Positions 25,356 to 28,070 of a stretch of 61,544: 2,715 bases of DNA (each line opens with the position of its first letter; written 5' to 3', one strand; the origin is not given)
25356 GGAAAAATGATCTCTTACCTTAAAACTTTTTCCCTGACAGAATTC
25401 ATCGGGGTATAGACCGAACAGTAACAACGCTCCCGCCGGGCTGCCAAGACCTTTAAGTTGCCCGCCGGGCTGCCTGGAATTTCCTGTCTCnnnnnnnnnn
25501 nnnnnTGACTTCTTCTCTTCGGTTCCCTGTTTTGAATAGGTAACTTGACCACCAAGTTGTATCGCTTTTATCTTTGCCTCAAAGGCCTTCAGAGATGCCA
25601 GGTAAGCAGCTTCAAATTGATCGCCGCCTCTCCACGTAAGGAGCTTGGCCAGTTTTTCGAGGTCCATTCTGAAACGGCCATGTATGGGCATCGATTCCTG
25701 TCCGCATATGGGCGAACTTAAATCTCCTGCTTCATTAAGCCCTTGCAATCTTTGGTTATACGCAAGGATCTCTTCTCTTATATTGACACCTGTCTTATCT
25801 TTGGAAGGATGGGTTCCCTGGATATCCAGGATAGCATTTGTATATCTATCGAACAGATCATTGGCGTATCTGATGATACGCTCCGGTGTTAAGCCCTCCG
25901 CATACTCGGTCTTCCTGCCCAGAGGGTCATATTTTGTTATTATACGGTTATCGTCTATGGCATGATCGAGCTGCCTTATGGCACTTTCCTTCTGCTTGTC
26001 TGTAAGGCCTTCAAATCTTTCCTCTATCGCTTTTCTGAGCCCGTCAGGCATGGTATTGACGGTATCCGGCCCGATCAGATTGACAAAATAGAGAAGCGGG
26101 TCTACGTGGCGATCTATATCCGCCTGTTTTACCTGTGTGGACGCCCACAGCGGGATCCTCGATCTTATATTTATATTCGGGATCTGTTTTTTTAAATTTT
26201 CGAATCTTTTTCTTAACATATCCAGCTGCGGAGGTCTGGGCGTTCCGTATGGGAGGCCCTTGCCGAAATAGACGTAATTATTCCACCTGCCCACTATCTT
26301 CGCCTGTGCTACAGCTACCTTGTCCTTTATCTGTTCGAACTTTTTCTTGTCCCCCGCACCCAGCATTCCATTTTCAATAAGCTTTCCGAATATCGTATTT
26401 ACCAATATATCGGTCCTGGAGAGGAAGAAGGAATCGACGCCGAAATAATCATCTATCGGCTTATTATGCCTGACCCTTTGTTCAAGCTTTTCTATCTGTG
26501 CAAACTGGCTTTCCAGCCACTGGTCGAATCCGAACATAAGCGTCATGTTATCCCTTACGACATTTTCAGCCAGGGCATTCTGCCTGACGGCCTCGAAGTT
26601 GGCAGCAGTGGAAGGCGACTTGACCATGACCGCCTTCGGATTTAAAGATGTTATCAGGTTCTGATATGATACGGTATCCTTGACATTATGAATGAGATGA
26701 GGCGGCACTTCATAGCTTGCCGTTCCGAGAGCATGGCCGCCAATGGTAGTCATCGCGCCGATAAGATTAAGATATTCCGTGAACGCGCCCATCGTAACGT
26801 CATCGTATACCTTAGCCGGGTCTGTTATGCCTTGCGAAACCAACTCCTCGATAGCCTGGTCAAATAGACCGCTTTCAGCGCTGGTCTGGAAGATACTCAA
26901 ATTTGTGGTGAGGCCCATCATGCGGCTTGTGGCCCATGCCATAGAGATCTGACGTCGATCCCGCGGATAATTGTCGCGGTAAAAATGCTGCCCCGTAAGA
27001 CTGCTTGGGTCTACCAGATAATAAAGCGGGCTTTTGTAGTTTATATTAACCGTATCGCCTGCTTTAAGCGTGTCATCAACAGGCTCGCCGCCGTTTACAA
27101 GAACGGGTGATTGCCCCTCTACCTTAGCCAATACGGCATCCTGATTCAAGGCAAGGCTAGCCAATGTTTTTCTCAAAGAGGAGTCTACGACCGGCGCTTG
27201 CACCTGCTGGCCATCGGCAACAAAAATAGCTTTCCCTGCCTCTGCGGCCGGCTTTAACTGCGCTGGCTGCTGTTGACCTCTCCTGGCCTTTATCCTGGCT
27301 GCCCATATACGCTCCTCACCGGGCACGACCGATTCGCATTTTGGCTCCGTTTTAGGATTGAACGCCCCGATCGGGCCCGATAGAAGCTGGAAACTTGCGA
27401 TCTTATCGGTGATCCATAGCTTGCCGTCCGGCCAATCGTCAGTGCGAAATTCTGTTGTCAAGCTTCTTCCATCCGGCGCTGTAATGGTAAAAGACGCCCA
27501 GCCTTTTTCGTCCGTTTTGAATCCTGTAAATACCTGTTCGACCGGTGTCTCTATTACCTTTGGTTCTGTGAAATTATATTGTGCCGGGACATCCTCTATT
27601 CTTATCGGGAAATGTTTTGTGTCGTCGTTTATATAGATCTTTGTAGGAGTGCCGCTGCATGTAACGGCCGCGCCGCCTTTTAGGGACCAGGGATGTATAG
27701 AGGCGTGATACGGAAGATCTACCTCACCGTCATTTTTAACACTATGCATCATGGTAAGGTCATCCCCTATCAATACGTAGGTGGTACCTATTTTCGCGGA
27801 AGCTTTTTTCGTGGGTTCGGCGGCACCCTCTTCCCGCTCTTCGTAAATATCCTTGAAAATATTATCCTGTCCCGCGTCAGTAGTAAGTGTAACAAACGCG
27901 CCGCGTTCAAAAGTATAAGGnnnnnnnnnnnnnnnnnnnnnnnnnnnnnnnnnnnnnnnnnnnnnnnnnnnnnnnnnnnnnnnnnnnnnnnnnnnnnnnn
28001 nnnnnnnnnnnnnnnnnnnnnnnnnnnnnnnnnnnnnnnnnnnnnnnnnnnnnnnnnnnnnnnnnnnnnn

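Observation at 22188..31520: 3110-aa Sec-signal giant protein assembled from unrelated enzyme-like, HEAT-like and winged-helix-like modules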

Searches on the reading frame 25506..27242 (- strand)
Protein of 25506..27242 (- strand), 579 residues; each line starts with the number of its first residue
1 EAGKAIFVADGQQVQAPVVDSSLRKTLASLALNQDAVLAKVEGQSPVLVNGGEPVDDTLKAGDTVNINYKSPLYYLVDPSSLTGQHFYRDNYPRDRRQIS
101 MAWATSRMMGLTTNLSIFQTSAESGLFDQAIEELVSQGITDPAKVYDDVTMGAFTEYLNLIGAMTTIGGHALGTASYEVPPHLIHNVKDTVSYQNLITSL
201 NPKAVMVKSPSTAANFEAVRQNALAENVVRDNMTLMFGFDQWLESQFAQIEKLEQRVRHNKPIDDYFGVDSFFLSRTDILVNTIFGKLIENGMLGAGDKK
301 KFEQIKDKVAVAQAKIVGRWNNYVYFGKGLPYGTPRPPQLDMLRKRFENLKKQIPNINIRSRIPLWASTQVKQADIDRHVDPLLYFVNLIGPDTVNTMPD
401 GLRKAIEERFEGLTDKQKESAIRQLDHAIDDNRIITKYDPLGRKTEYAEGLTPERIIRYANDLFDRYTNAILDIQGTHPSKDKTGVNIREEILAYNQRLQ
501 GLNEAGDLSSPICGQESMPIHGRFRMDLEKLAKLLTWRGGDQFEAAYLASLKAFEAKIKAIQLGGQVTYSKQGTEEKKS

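Call 15: search_solved_structures(query=window:25611-27050:-, max_evalue=0.01, show_alignments=2)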
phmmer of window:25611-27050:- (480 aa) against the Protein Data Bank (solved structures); distinct sequences matched with E-value up to 0.01: 5.
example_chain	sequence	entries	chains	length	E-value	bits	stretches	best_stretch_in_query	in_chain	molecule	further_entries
3r5e_A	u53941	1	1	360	3.6e-16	62.2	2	25-218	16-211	Transaldolase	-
7oey_A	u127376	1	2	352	6.2e-14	54.9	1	18-219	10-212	Transaldolase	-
7bbx_A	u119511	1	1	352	8.3e-14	54.4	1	17-219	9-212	Transaldolase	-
3clm_A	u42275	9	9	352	1e-13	54.2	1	18-219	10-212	Transaldolase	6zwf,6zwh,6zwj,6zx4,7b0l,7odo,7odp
7bbw_A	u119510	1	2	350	1.1e-13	54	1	19-219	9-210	Transaldolase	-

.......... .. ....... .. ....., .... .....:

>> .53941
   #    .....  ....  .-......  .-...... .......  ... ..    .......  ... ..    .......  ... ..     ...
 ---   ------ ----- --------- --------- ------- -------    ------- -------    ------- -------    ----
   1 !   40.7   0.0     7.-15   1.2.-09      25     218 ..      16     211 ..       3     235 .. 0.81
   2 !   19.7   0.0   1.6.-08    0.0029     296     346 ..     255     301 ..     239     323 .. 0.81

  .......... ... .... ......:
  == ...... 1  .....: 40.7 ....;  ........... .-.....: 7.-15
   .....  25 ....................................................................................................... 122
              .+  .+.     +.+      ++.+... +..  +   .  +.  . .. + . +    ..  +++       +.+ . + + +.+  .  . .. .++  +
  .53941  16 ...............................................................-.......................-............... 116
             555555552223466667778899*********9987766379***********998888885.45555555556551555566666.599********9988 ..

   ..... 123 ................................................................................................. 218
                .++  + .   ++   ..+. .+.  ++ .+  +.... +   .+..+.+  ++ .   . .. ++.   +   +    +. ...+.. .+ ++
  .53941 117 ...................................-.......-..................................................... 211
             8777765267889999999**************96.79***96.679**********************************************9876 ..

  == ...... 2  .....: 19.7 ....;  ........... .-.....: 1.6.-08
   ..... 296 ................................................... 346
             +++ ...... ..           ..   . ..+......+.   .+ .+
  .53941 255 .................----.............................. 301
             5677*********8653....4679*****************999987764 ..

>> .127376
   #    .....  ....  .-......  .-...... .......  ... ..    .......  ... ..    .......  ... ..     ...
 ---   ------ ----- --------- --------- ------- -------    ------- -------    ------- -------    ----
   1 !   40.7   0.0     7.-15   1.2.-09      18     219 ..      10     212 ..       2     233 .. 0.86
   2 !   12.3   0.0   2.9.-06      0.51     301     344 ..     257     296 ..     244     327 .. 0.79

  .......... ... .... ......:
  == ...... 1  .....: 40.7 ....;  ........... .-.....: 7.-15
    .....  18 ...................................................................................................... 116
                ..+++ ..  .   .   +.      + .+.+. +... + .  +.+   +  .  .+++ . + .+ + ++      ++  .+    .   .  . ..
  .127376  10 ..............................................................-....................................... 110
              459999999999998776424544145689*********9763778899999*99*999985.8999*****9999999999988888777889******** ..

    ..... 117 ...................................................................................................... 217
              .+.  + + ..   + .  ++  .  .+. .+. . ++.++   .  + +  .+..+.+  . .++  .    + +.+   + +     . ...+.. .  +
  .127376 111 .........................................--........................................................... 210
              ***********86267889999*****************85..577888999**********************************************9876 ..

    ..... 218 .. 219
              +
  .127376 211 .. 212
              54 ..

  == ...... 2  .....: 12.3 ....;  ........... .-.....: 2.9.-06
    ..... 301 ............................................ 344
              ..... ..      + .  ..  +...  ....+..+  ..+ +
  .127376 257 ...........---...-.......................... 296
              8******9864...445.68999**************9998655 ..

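Call 85: find_homologous_proteins(query=window:25506-27242:-, max_evalue=1e-10)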
Query window:25506-27242:- (579 aa): 535 proteins with E <= 1e-10 among 8000 candidates; the best 120 are listed.
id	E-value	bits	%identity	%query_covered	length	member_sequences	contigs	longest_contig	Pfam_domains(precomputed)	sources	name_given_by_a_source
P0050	1.1e-163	564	52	97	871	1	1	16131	PF00923.26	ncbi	ncbi:MAG: transaldolase family protein [Candidatus Omnitrophota bacterium]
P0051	4.2e-24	103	29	56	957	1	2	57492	PF00923.26,PF00342.25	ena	-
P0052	5.5e-24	103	32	55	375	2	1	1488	PF00923.26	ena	-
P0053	2.3e-23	101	30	55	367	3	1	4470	PF00923.26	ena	-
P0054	2.4e-23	101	28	63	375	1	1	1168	PF00923.26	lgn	-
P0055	8.2e-23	99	27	70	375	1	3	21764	PF00923.26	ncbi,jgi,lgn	jgi:transaldolase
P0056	1.2e-22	98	29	59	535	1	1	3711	PF02502.24,PF00923.26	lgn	-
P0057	2.4e-22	97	29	55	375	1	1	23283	PF00923.26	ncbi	ncbi:MAG: transaldolase [Bacteroidota bacterium]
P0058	2.9e-22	97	29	57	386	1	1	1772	PF00923.26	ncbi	-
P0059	4.2e-22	97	27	64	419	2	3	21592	PF00923.26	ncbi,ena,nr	ncbi:MAG: transaldolase [Anaerolineae bacterium]|nr:transaldolase [Anaerolineae bacterium]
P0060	6.4e-22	96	31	55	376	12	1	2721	PF00923.26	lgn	-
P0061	6.9e-22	96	30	55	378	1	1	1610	PF00923.26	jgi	jgi:transaldolase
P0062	1.5e-21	95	29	56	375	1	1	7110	PF00923.26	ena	-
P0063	1.7e-21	95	30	50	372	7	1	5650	PF00923.26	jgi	-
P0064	2.0e-21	94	31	55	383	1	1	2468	PF00923.26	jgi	jgi:transaldolase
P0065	2.6e-21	94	31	55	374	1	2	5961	PF00923.26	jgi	jgi:transaldolase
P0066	3.6e-21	94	30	55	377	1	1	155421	PF00923.26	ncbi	-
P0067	3.7e-21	93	31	50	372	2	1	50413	PF00923.26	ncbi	-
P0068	4.8e-21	93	29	56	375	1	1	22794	PF00923.26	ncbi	ncbi:MAG: transaldolase [Cyclobacteriaceae bacterium]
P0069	5.3e-21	93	30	55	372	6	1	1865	PF00923.26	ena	-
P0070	1.0e-20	92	30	55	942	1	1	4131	PF00923.26,PF00342.25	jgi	jgi:transaldolase/glucose-6-phosphate isomerase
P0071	1.1e-20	92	31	51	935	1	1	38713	PF00923.26,PF00342.25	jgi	-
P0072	1.2e-20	92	28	55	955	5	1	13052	PF00923.26,PF00342.25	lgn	-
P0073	1.7e-20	91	27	65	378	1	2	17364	PF00923.26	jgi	jgi:transaldolase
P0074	1.8e-20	91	31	50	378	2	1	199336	PF00923.26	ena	-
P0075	3.0e-20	90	30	50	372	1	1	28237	PF00923.26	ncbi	-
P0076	4.2e-20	90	27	57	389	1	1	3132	PF00923.26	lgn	-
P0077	4.8e-20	90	32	53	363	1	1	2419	PF00923.26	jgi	jgi:transaldolase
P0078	4.9e-20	90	32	51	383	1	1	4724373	PF00923.26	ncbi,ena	-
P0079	5.3e-20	90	29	57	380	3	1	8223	PF00923.26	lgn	-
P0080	5.4e-20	90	30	55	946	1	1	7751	PF00923.26,PF00342.25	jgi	jgi:transaldolase/glucose-6-phosphate isomerase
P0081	7.3e-20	89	27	67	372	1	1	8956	PF00923.26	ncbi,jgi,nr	ncbi:MAG: transaldolase [Spirochaetales bacterium]|jgi:transaldolase|nr:transaldolase [Spirochaetale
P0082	8.3e-20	89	28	55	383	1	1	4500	PF00923.26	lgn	-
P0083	9.0e-20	89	28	65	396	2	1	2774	PF00923.26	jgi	jgi:transaldolase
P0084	9.5e-20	89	30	50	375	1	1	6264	PF00923.26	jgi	jgi:transaldolase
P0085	9.8e-20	89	29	50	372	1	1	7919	PF00923.26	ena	-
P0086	1.1e-19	89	29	55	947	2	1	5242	PF00923.26,PF00342.25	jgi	jgi:transaldolase/glucose-6-phosphate isomerase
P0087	2.1e-19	88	28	55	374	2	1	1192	PF00923.26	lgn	-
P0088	2.6e-19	87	27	56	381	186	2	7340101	PF00923.26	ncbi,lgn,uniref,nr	ncbi:transaldolase [Nostoc sp. ATCC 53789]|uniref:transaldolase n=1 Tax=Nostoc sp. ATCC 53789 TaxID=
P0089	2.6e-19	87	27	70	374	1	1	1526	PF00923.26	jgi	jgi:transaldolase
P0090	2.9e-19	87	29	50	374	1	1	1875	PF00923.26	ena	-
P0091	3.7e-19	87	29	55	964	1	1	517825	PF00923.26,PF00342.25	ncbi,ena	-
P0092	3.7e-19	87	32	55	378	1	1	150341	PF00923.26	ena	-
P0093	3.7e-19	87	30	50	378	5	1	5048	PF00923.26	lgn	-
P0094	3.9e-19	87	29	55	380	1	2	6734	PF00923.26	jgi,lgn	jgi:transaldolase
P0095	4.0e-19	87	30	57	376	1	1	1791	PF00923.26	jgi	jgi:transaldolase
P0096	4.0e-19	87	32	51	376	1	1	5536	PF00923.26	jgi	jgi:transaldolase/glucose-6-phosphate isomerase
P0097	4.2e-19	87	30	50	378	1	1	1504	PF00923.26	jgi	jgi:transaldolase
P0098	4.2e-19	87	31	50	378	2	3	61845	PF00923.26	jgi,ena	jgi:transaldolase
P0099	4.4e-19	87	32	51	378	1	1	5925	PF00923.26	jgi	jgi:transaldolase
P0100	6.7e-19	86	28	51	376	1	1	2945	PF00923.26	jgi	-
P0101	8.2e-19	86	30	50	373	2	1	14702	PF00923.26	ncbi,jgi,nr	ncbi:MAG: transaldolase [Anaerolineaceae bacterium]|nr:MAG: transaldolase [Anaerolineaceae bacterium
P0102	9.2e-19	86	30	50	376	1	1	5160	PF00923.26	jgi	-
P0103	9.4e-19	86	29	57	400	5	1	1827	PF00923.26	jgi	jgi:transaldolase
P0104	9.5e-19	86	30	50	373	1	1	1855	PF00923.26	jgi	jgi:transaldolase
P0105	9.7e-19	86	27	57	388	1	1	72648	PF00923.26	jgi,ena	-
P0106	1.0e-18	85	29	55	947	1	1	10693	PF00923.26,PF00342.25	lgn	-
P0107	1.0e-18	85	30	57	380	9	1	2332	PF00923.26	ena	-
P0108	1.0e-18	85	30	50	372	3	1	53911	PF00923.26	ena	-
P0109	1.1e-18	85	32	51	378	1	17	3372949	PF00923.26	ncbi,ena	-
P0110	1.1e-18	85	28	67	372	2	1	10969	PF00923.26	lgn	-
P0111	1.2e-18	85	32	50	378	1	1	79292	PF00923.26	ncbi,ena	-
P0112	1.2e-18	85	31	50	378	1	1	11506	PF00923.26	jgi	-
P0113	1.6e-18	85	28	50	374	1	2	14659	PF00923.26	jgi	-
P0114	1.6e-18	85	31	51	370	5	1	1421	PF00923.26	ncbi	-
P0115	1.7e-18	85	29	56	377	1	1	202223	PF00923.26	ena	-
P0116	1.7e-18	85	27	60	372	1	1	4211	PF00923.26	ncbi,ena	-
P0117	1.8e-18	85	32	50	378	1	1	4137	PF00923.26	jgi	jgi:transaldolase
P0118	1.8e-18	85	30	60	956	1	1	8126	PF00923.26,PF00342.25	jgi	jgi:transaldolase/glucose-6-phosphate isomerase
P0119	1.8e-18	85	29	55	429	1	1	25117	PF00923.26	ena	-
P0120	1.9e-18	85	29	56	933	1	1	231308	PF00923.26,PF00342.25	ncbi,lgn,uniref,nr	ncbi:bifunctional transaldolase/phosoglucose isomerase [Sphingopyxis sp. SE2]|uniref:bifunctional tr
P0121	2.0e-18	84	32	50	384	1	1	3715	PF00923.26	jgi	jgi:transaldolase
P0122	2.2e-18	84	30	55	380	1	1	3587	PF00923.26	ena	-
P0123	2.7e-18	84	29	50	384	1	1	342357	PF00923.26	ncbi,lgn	ncbi:MAG: transaldolase [Trueperaceae bacterium]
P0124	2.7e-18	84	26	57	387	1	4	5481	PF00923.26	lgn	-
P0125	2.7e-18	84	31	55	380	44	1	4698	PF00923.26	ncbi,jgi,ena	ncbi:MAG: transaldolase [Dehalococcoidia bacterium]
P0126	2.8e-18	84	30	55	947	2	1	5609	PF00923.26,PF00342.25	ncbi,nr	ncbi:MAG TPA: bifunctional transaldolase/phosoglucose isomerase [Anaerolineales bacterium]|nr:bifunc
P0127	3.0e-18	84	27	57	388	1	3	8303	PF00923.26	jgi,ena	-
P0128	3.4e-18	84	28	63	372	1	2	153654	PF00923.26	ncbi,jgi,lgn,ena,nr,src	ncbi:MAG TPA: transaldolase [Prolixibacteraceae bacterium]|nr:transaldolase [Prolixibacteraceae bact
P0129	3.4e-18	84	30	50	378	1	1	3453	PF00923.26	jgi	jgi:transaldolase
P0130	3.8e-18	84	29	55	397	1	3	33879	PF00923.26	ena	-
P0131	4.1e-18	83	29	55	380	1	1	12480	PF00923.26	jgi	jgi:transaldolase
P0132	4.5e-18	83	30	50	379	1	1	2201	PF00923.26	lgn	-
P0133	4.6e-18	83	29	50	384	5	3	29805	PF00923.26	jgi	-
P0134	4.8e-18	83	28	62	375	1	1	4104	PF00923.26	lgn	-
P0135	4.9e-18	83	28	53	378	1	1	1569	PF00923.26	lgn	-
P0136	4.9e-18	83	27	55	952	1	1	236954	PF00923.26,PF00342.25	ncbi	ncbi:Transaldolase [Candidatus Entotheonellaceae bacterium PAL068K]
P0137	5.0e-18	83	30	50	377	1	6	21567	PF00923.26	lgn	-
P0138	5.3e-18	83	27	55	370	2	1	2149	PF00923.26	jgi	-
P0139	5.4e-18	83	30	50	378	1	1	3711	PF00923.26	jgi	jgi:transaldolase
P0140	5.8e-18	83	29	55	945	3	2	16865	PF00923.26,PF00342.25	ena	-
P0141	6.9e-18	83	30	56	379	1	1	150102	PF00923.26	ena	-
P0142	7.7e-18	83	30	50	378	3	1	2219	PF00923.26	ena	-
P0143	8.3e-18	82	30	50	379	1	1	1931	PF00923.26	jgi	-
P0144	8.4e-18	82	29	50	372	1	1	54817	PF00923.26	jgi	-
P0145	8.5e-18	82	31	59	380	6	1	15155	PF00923.26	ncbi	-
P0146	8.7e-18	82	30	50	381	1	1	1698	PF00923.26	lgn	-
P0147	1.1e-17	82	31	50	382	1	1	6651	PF00923.26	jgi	jgi:transaldolase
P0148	1.1e-17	82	29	55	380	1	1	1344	PF00923.26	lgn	-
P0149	1.2e-17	82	27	60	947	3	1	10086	PF00923.26,PF00342.25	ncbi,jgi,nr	ncbi:MAG: bifunctional transaldolase/phosoglucose isomerase [Deltaproteobacteria bacterium]|nr:bifun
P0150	1.2e-17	82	29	55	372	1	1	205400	PF00923.26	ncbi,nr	ncbi:MAG: transaldolase [Candidatus Omnitrophica bacterium]|nr:transaldolase [Candidatus Omnitrophot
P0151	1.3e-17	82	28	51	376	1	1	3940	PF00923.26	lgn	-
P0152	1.3e-17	82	29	50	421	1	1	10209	PF00923.26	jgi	jgi:transaldolase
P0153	1.3e-17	82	27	55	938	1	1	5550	PF00923.26,PF00342.25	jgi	jgi:transaldolase / glucose-6-phosphate isomerase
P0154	1.4e-17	82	30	58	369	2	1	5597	PF00923.26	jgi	-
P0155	1.5e-17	82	30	50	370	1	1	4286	PF00923.26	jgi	jgi:transaldolase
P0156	1.5e-17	82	30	50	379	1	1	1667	PF00923.26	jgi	jgi:transaldolase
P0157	1.5e-17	82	31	55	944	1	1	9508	PF00923.26,PF00342.25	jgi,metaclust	metaclust:\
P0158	1.6e-17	81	27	57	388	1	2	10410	PF00923.26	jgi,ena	-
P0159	1.7e-17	81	28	62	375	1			PF00923.26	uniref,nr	uniref:Transaldolase n=1 Tax=Roseihalotalea indica TaxID=2867963 RepID=A0AA49GSX3_9BACT|nr:transaldo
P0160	1.7e-17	81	28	51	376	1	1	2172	PF00923.26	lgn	-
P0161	1.9e-17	81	28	51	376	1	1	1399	PF00923.26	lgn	-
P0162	1.9e-17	81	31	50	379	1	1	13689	PF00923.26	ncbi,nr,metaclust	ncbi:MAG: transaldolase [Desulfobacca sp. RBG_16_60_12]|nr:MAG: transaldolase [Desulfobacca sp. RBG_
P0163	2.0e-17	81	31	50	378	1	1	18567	PF00923.26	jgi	jgi:transaldolase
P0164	2.2e-17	81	29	55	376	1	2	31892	PF00923.26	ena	-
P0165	2.7e-17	81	28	55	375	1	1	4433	PF00923.26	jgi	jgi:transaldolase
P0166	3.0e-17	81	29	50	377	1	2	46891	PF00923.26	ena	-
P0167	3.0e-17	81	28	51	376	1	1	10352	PF00923.26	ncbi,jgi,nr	ncbi:MAG: transaldolase [Acidobacteria bacterium]|nr:MAG: transaldolase [Acidobacteriota bacterium]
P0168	3.3e-17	80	28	51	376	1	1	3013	PF00923.26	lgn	-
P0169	3.3e-17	80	28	58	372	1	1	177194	PF00923.26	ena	-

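Call 96: find_encoding_contigs(protein=P0050, flank=8000, max_places=1)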
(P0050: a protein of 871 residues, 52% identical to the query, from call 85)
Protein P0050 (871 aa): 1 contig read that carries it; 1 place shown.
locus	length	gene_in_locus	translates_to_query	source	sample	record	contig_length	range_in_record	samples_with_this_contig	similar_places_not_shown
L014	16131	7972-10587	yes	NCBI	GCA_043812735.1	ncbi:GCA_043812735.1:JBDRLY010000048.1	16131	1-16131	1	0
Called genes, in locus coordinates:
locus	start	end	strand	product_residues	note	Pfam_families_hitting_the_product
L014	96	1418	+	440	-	PF02321:OEP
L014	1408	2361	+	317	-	PF25919:BSH_CusB (faint), PF00364:Biotin_lipoyl (faint), PF25917:BSH_RND, PF25973:BSH_CzcB, PF25984:BSH_YknX (weak), PF25989:YknX_C (weak)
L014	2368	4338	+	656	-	PF00005:ABC_tran, PF02463:SMC_N (faint), PF13304:AAA_21 (faint), PF12704:MacB_PCD, PF02687:FtsX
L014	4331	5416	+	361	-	PF01979:Amidohydro_1, PF07969:Amidohydro_3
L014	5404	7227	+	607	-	PF13522:GATase_6, PF13537:GATase_7, PF01380:SIS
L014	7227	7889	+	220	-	PF00590:TP_methylase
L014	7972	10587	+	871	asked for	PF00923:TAL_FSA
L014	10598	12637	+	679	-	-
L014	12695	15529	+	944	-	PF02310:B12-binding, PF04055:Radical_SAM (faint)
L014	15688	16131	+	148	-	PF00156:Pribosyltran, PF14681:UPRTase (weak)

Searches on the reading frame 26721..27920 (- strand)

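Call 23: search_protein_families(library=pfam, proteins=[window:26721-27920:-], max_evalue=5)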
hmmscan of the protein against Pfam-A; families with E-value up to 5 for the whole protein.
window:26721-27920:- (400 aa): 1 family
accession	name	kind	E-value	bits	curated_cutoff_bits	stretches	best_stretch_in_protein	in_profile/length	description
PF00923.25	TAL_FSA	-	0.0011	18.9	27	1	322-388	8-74/285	Transaldolase/Fructose-6-phosphate aldolase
